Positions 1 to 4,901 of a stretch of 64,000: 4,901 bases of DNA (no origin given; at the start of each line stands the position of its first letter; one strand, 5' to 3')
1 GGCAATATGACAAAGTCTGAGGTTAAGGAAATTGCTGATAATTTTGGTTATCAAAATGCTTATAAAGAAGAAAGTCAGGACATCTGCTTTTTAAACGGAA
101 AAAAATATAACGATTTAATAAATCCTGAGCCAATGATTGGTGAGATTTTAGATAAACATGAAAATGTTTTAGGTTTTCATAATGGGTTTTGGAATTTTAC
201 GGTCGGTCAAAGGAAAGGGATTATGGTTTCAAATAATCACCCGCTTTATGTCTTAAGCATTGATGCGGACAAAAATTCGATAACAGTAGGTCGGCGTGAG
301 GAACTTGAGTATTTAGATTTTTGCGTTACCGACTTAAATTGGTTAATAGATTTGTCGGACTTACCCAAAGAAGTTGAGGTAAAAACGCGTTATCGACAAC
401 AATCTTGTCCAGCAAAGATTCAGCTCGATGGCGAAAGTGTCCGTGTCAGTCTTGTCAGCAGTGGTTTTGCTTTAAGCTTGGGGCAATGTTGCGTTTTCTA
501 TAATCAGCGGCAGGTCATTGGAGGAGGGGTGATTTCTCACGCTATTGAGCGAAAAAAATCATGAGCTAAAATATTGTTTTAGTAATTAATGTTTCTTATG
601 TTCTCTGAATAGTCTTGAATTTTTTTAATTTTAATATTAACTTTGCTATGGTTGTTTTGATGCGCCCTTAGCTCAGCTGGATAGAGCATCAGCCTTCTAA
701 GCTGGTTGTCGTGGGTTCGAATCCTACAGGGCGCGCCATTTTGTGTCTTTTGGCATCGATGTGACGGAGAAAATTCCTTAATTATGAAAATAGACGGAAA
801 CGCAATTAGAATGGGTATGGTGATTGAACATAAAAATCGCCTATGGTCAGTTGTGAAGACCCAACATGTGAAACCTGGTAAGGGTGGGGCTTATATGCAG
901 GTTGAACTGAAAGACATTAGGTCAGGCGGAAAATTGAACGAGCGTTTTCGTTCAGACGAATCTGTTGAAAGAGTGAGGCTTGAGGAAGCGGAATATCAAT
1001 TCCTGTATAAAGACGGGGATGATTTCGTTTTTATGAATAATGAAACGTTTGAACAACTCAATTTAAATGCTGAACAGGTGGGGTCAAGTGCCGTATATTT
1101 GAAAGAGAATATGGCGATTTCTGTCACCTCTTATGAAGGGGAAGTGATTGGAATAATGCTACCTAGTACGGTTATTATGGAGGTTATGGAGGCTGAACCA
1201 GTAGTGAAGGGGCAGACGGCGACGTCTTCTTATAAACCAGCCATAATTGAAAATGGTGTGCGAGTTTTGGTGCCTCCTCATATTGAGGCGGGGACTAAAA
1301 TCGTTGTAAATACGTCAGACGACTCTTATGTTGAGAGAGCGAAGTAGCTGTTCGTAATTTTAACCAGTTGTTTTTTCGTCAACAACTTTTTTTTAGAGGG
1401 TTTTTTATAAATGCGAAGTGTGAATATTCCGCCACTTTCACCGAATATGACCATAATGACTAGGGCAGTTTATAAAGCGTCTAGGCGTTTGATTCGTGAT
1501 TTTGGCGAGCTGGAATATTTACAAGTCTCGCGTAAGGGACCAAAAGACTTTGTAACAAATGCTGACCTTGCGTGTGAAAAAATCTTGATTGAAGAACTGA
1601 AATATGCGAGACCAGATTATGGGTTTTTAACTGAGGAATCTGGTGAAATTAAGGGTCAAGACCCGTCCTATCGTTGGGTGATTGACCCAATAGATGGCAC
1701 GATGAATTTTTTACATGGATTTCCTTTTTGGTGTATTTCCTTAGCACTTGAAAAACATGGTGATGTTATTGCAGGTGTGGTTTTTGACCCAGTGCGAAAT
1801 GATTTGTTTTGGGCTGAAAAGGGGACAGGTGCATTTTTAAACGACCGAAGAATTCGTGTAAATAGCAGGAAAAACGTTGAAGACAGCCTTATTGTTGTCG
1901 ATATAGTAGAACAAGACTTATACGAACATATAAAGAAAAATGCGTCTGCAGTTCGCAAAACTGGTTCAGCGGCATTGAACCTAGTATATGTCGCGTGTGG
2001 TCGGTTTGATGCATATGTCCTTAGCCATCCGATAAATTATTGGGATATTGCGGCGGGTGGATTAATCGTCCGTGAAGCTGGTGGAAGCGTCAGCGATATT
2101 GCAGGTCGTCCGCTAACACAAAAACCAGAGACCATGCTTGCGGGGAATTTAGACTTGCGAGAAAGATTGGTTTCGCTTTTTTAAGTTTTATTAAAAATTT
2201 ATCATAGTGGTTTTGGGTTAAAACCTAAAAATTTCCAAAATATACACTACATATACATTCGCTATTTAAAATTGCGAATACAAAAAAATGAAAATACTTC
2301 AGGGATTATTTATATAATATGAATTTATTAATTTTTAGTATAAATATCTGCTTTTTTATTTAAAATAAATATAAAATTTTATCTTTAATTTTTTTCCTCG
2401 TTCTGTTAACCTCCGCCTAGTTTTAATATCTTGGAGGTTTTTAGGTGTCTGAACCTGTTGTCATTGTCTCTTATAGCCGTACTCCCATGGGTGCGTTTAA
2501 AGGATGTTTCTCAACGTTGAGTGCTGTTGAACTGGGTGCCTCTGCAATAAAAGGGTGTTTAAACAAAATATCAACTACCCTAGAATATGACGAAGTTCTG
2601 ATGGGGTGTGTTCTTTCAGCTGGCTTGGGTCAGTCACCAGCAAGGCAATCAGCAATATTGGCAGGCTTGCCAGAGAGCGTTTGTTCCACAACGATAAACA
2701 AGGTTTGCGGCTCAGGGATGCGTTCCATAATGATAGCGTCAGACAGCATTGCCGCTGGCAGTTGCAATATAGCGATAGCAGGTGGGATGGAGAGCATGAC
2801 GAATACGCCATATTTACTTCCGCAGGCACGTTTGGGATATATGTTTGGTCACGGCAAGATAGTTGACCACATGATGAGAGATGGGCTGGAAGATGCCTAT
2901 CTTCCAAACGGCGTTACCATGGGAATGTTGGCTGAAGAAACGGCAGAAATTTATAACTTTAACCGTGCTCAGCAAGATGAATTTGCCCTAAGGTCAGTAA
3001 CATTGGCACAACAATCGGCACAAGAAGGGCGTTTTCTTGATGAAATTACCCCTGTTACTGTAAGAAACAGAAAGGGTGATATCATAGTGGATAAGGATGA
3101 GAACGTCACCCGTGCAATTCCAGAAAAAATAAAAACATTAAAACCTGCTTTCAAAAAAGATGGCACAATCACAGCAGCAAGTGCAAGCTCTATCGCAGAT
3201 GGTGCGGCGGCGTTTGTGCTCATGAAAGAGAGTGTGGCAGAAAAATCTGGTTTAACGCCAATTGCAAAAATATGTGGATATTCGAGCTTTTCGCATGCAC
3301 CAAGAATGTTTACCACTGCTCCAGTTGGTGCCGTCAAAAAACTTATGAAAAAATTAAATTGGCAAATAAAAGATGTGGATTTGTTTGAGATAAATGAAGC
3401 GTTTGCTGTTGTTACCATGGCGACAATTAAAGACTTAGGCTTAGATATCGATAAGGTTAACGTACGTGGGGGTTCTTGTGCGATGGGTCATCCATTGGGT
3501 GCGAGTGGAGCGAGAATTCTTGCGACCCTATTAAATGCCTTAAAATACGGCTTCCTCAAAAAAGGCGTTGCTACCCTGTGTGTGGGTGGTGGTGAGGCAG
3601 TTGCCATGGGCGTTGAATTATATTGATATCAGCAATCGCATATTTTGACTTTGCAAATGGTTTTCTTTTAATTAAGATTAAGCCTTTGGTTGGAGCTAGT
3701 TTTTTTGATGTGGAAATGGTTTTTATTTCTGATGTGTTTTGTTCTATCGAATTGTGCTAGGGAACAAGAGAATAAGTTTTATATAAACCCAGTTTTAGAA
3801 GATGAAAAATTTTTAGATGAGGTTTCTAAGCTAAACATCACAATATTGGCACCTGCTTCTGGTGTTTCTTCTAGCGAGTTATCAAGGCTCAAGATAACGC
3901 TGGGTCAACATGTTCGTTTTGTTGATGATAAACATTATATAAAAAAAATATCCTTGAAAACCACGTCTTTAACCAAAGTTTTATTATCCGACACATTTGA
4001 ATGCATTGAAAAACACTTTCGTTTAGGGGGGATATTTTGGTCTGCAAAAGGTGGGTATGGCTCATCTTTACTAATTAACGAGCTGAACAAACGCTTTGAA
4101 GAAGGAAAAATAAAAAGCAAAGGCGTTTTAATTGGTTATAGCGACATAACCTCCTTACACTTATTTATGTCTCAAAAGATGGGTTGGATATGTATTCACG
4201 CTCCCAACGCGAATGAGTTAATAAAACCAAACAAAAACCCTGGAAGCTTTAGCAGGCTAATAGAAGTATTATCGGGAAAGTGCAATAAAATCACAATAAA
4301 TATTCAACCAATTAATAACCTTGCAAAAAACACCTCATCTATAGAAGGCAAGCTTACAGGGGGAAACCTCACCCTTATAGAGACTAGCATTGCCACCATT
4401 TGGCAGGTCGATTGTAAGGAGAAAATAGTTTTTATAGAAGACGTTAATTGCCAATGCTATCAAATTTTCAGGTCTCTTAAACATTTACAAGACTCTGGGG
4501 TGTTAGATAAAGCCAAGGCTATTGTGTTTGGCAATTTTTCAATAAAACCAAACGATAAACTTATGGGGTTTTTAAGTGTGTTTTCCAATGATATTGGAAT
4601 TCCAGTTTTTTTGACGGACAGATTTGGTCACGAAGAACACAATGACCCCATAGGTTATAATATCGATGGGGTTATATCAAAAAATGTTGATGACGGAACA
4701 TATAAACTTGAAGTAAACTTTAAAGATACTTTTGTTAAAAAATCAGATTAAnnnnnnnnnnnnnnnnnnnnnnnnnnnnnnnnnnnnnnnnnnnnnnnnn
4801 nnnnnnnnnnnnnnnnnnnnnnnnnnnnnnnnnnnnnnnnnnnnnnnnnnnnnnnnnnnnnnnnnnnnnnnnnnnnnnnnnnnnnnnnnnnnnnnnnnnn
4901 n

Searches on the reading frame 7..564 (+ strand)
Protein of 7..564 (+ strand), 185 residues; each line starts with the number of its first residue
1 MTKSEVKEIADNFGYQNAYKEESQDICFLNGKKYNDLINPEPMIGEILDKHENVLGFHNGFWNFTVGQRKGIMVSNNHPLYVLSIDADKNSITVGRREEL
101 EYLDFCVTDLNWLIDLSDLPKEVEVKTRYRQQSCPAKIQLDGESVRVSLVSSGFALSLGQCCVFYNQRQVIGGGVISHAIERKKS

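Call 37: search_protein_families(library=ncbifam, proteins=[window:7-564:+], max_evalue=1e-15)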
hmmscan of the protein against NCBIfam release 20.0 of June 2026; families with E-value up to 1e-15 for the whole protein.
window:7-564:+ (185 aa): 4 families
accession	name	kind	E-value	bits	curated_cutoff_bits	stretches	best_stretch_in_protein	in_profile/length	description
NF001138.1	PRK00143.1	equivalog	1.3e-45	155.8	284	1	1-176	166-345/345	tRNA 2-thiouridine(34) synthase MnmA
TIGR00420.1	trmU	equivalog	1.4e-41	142.5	236.95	1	1-176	170-351/351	tRNA 2-thiouridine(34) synthase MnmA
NF011258.0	PRK14664.1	equivalog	1.4e-24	86.8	680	1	2-177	162-346/362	tRNA 2-thiouridine(34) synthase MnmA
NF011259.0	PRK14665.1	equivalog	2.6e-17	62.8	364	1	2-176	167-358/360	tRNA 2-thiouridine(34) synthase MnmA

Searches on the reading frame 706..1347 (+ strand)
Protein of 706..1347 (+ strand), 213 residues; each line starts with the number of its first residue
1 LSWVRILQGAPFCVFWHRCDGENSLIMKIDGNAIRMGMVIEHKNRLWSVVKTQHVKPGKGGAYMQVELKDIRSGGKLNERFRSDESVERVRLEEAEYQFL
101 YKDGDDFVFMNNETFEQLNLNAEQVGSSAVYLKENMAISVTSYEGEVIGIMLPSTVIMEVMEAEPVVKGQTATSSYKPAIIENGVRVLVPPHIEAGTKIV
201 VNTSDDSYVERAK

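Call 37: search_protein_families(library=ncbifam, proteins=[window:706-1347:+], max_evalue=1e-15)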
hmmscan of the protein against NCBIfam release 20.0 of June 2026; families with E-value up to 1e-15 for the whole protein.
window:706-1347:+ (213 aa): 6 families
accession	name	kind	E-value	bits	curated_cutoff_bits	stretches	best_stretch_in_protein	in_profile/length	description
NF001810.0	PRK00529.1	subfamily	7.1e-74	247.5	161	1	28-213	2-187/187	elongation factor P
TIGR00038.1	efp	equivalog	7e-72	241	185.8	1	30-212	2-184/184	elongation factor P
NF003392.1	PRK04542.1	equivalog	6.4e-43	146.8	216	1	32-212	4-187/187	elongation factor P-like protein EfpL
TIGR02178.1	yeiP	equivalog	1.7e-41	142.5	264.05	1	32-212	3-186/186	elongation factor P-like protein YeiP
NF011175.0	PRK14578.1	equivalog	1.2e-30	106.3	301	1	34-212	7-187/187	elongation factor P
NF009090.0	PRK12426.1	equivalog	1.6e-30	106.1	226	1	32-211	5-184/185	elongation factor P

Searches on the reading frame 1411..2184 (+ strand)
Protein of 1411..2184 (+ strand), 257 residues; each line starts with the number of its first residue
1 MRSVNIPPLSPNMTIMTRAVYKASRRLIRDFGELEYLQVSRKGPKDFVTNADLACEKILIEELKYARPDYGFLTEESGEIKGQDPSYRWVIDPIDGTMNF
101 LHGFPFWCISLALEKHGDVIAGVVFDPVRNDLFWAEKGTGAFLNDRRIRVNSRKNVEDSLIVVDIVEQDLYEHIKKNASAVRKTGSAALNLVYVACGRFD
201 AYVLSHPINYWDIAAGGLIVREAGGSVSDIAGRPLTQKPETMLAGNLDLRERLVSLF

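Call 37: search_protein_families(library=ncbifam, proteins=[window:1411-2184:+], max_evalue=1e-15)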
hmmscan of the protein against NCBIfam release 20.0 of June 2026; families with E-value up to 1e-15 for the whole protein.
window:1411-2184:+ (257 aa): 6 families
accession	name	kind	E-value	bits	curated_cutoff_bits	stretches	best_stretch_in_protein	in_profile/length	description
NF008027.1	PRK10757.1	equivalog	1.7e-50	171.4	332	1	10-248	2-248/267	inositol-1-monophosphatase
NF009321.0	PRK12676.1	equivalog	9e-48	162.6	264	1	31-240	26-239/264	bifunctional fructose-bisphosphatase/inositol-phosphate phosphatase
TIGR02067.1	his_9_HisN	equivalog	2.2e-46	158.4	275.15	1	19-254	7-248/252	histidinol-phosphatase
TIGR01331.1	bisphos_cysQ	equivalog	2.6e-34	119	228.8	1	20-239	9-236/250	3'(2'),5'-bisphosphate nucleotidase CysQ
NF010678.0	PRK14076.1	equivalog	7.1e-27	94.5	493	1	51-255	45-281/570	bifunctional NADP phosphatase/NAD kinase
NF008182.0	PRK10931.1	equivalog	7.3e-24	84.2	379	1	27-241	16-234/246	3'(2'),5'-bisphosphate nucleotidase CysQ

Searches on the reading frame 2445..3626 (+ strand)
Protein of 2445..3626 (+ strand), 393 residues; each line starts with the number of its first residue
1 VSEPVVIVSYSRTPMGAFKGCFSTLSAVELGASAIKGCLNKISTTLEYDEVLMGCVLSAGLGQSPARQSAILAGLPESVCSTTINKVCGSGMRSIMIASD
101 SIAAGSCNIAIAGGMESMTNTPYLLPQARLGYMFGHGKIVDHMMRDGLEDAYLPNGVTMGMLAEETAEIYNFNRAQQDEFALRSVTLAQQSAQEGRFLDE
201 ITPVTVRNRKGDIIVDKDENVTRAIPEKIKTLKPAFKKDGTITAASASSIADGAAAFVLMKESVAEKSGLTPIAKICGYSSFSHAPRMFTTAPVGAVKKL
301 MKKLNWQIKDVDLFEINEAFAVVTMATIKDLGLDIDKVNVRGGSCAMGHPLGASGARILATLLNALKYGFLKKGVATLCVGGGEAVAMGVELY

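Call 37: search_protein_families(library=ncbifam, proteins=[window:2445-3626:+], max_evalue=1e-15)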
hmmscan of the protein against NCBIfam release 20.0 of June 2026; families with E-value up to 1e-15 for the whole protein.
window:2445-3626:+ (393 aa): 31 families (the best 25 are shown)
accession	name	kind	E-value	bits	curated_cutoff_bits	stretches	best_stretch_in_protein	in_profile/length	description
NF005404.0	PRK06954.1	subfamily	3.2e-166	553.3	687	1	2-393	6-397/397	acetyl-CoA C-acetyltransferase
TIGR01930.1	AcCoA-C-Actrans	subfamily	5.8e-124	413.9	240.55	1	7-390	1-384/385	acetyl-CoA C-acyltransferase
NF004206.0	PRK05656.1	subfamily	3.9e-118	394.9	688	1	4-391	3-391/392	acetyl-CoA C-acetyltransferase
NF006086.0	PRK08235.1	equivalog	1.4e-117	393.1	526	1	5-390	4-390/393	acetyl-CoA C-acetyltransferase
NF042967.1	AcCoAtase_PhaA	equivalog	2.2e-103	346.5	740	1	5-391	4-394/396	acetyl-CoA acetyltransferase PhaA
NF005152.0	PRK06633.1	equivalog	9.8e-99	330.6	675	1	1-391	1-390/392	acetyl-CoA C-acetyltransferase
NF006552.0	PRK09051.1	subfamily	8.5e-96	321.6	565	1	2-391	3-393/395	beta-ketothiolase BktB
NF006551.0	PRK09050.1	subfamily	3.9e-95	319.3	605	1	5-391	4-399/401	3-oxoadipyl-CoA thiolase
NF004983.0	PRK06366.1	equivalog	1.2e-92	310.9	627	1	5-392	4-386/388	acetyl-CoA C-acetyltransferase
TIGR02430.1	pcaF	equivalog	1.1e-90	304.5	597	1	5-391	3-398/400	3-oxoadipyl-CoA thiolase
NF042999.1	bketothiol_BktB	equivalog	1.5e-89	301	725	1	1-388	1-389/394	beta-ketothiolase BktB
NF005033.0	PRK06445.1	equivalog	4.6e-86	289.4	511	1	2-391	2-393/395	acetyl-CoA C-acetyltransferase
NF004853.0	PRK06205.1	subfamily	3.7e-85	286.4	551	1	5-391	4-401/404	acetyl-CoA C-acetyltransferase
NF005890.0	PRK07851.1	equivalog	7.9e-82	275.4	580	1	146-391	159-403/406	acetyl-CoA C-acetyltransferase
NF005805.0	PRK07661.1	equivalog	3.4e-78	263.3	633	1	5-390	4-388/391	acetyl-CoA C-acetyltransferase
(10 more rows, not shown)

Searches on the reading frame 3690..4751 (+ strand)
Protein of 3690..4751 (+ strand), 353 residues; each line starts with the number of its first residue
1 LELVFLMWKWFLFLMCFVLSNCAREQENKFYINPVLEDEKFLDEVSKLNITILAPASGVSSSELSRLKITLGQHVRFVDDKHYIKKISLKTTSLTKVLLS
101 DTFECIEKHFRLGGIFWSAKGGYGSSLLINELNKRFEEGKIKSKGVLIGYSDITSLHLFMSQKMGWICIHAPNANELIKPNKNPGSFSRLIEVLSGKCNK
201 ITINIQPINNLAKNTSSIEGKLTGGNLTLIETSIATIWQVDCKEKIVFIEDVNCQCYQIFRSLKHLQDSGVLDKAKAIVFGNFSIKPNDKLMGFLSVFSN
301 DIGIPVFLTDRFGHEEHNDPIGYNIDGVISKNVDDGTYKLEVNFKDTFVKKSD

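Call 37: search_protein_families(library=ncbifam, proteins=[window:3690-4751:+], max_evalue=1e-15)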
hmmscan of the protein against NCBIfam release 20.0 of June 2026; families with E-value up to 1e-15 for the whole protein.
window:3690-4751:+ (353 aa): 1 family
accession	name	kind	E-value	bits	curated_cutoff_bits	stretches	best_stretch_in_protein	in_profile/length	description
NF008424.0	PRK11253.1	equivalog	5.6e-24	84.7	378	1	113-317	70-277/308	muramoyltetrapeptide carboxypeptidase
